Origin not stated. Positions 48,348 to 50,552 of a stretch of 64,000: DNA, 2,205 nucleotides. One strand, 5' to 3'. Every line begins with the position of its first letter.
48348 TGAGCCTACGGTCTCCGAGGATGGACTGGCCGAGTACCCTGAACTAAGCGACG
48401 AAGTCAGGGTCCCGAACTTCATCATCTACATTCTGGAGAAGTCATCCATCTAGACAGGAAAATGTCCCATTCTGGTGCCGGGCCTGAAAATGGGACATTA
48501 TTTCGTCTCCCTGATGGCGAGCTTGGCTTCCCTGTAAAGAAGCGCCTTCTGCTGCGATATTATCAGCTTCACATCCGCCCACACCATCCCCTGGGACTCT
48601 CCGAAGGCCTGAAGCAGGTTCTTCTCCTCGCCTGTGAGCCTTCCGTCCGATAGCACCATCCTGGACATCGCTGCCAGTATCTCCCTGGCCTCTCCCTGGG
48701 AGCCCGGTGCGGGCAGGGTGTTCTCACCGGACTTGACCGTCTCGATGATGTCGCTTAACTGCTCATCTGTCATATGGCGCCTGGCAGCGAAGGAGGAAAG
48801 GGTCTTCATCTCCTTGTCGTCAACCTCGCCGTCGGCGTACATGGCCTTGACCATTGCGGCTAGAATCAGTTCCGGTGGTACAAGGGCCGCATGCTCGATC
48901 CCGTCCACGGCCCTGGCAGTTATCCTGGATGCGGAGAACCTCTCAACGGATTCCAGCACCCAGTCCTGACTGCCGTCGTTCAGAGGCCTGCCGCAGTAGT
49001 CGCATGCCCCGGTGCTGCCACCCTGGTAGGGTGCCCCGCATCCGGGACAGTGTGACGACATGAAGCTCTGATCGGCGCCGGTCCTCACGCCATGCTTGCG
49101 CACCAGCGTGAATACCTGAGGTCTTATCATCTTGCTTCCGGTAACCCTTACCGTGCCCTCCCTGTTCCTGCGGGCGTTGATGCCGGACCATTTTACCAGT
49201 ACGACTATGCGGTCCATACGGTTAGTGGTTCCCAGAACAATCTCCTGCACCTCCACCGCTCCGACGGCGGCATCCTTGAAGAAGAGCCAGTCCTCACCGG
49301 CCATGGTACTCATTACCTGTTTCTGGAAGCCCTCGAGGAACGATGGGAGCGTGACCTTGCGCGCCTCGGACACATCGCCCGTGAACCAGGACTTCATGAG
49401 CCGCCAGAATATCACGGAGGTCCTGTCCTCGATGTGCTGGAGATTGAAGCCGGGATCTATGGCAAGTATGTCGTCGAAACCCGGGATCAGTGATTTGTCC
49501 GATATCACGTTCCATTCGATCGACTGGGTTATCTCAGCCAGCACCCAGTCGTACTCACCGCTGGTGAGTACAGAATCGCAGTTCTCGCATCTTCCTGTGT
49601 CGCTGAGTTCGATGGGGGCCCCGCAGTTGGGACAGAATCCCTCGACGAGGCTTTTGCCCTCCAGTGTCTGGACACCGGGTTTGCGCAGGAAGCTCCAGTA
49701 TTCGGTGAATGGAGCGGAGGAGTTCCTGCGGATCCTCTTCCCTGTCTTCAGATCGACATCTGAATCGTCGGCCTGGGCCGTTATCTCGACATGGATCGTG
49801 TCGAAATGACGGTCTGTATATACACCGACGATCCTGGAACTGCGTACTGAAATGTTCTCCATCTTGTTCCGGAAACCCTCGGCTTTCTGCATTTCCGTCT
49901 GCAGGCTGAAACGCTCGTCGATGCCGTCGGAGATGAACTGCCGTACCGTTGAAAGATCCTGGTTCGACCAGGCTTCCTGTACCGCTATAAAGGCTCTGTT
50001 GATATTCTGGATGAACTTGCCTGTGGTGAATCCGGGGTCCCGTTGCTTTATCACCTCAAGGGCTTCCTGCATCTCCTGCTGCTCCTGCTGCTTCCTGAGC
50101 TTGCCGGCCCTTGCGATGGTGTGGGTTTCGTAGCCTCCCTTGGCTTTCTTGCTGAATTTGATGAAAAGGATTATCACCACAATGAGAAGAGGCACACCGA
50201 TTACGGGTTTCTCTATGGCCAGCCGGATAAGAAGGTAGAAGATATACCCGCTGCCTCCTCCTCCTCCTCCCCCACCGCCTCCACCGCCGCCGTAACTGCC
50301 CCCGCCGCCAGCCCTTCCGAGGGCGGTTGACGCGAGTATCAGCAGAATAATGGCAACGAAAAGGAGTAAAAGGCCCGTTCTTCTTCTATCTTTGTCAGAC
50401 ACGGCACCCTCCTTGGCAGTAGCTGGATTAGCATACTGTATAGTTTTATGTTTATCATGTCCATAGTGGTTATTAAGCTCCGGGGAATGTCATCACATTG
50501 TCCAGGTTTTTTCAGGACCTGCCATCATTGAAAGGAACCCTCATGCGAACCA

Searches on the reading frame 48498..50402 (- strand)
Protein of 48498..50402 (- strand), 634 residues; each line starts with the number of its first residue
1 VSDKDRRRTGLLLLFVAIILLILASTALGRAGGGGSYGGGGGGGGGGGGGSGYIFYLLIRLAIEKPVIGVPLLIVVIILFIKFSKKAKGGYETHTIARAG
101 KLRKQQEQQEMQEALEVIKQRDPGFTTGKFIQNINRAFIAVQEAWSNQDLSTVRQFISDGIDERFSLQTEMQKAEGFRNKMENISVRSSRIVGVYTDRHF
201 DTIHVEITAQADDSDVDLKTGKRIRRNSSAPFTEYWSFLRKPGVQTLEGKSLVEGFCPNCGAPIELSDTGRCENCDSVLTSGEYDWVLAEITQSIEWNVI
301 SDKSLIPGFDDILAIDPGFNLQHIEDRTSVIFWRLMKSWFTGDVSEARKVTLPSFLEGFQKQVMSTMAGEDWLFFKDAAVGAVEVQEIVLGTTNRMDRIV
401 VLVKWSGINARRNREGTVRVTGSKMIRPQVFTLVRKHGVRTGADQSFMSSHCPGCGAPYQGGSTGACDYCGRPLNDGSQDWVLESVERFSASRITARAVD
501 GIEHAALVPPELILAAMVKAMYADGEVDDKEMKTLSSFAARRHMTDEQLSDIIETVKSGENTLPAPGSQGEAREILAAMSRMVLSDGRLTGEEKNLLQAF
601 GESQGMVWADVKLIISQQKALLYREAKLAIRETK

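Call 106: search_protein_families(library=pfam, proteins=[window:48498-50402:-], max_evalue=0.00001)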
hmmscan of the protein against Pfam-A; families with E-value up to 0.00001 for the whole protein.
window:48498-50402:- (634 aa): 3 families
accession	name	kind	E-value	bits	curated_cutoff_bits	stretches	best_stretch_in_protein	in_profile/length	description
PF04280.21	Tim44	-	5.1e-29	101.7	29.6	2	112-243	2-134/147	Tim44-like domain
PF05099.18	TerB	-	1.9e-06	28.6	24.4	0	513-599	4-101/118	Tellurite resistance protein TerB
PF04391.17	DUF533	-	4.8e-06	26.7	29.6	0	511-547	71-107/178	Protein of unknown function (DUF533)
